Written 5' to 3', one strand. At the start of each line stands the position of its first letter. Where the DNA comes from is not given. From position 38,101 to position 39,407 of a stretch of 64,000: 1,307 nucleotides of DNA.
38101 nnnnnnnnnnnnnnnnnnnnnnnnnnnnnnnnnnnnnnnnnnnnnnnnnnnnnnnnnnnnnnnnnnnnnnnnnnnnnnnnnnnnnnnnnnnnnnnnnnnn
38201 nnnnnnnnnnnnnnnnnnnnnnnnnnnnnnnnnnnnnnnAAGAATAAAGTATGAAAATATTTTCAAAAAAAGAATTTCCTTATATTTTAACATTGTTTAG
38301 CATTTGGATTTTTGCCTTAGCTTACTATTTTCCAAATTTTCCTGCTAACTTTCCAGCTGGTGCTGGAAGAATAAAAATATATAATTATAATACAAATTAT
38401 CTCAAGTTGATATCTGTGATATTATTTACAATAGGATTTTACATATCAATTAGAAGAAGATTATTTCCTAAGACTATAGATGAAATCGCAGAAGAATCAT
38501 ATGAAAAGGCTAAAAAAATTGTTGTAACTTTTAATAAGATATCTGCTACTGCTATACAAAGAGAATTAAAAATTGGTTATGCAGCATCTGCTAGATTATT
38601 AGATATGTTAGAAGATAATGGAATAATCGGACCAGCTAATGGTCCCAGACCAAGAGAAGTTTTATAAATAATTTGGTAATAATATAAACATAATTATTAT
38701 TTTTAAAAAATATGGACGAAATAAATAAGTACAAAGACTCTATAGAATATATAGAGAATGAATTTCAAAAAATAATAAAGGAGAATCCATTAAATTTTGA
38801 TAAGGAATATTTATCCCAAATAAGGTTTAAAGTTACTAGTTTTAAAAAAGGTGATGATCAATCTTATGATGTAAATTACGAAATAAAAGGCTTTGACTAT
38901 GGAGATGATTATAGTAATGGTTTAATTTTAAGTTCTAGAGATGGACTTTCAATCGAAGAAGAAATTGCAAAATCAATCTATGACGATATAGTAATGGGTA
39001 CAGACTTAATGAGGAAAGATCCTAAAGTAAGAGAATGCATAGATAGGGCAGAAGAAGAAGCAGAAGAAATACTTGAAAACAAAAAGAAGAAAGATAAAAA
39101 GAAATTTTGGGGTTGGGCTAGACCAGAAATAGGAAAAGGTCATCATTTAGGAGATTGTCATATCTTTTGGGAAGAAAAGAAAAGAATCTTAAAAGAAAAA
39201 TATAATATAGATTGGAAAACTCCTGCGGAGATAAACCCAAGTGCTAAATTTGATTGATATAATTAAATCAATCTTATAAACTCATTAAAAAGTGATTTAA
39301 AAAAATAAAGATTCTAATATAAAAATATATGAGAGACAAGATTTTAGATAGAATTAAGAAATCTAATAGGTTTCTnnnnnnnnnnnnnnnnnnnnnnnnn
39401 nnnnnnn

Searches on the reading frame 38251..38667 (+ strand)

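Call 3: search_protein_families(library=pfam, proteins=[window:38251-38667:+], max_evalue=0.1)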
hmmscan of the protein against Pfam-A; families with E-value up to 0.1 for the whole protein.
window:38251-38667:+ (138 aa): 2 families
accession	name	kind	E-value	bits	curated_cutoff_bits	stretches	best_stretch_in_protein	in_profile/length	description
PF09397.16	FtsK_gamma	-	4.2e-20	71.7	30.6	1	81-138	4-61/63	Ftsk gamma domain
PF03297.21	Ribosomal_S25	-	0.035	14.8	28.8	1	81-129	41-89/101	S25 ribosomal protein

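Call 51: search_protein_families(library=phrogs, proteins=[window:38251-38667:+], max_evalue=0.001)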
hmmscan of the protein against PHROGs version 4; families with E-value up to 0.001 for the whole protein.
window:38251-38667:+ (138 aa): 7 families
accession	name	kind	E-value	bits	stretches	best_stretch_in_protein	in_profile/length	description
phrog_13700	-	moron, auxiliary metabolic gene and host takeover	5.7e-19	69.5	1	64-138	48-122/284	FtsK/SpoIIIE-like protein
phrog_36563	-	unknown function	1.9e-09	38.6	1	80-138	182-240/254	-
phrog_6576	-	unknown function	3.3e-08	34.2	1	76-137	163-224/325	-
phrog_6152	-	unknown function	3e-07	30.8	1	81-137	279-335/355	-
phrog_29917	-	unknown function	1.7e-06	28.9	1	102-137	2-37/39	-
phrog_22882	-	unknown function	8.3e-06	26.4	1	76-131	5-60/278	-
phrog_4212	-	unknown function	0.0004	20.7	1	79-129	140-190/353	-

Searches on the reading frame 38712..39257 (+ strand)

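Call 3: search_protein_families(library=pfam, proteins=[window:38712-39257:+], max_evalue=0.1)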
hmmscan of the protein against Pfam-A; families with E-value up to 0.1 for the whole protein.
window:38712-39257:+ (181 aa): 1 family
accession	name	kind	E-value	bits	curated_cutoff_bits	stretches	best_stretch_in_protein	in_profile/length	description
PF00989.32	PAS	-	0.026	15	22.6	0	78-132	35-87/113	PAS fold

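Call 51: search_protein_families(library=phrogs, proteins=[window:38712-39257:+], max_evalue=0.001)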
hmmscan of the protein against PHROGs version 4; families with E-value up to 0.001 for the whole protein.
window:38712-39257:+ (181 aa): 0 families

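Call 76: search_protein_families(library=padloc, proteins=[window:38712-39257:+], max_evalue=0.001)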
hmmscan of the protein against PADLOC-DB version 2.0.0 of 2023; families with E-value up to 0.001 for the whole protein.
window:38712-39257:+ (181 aa): 0 families
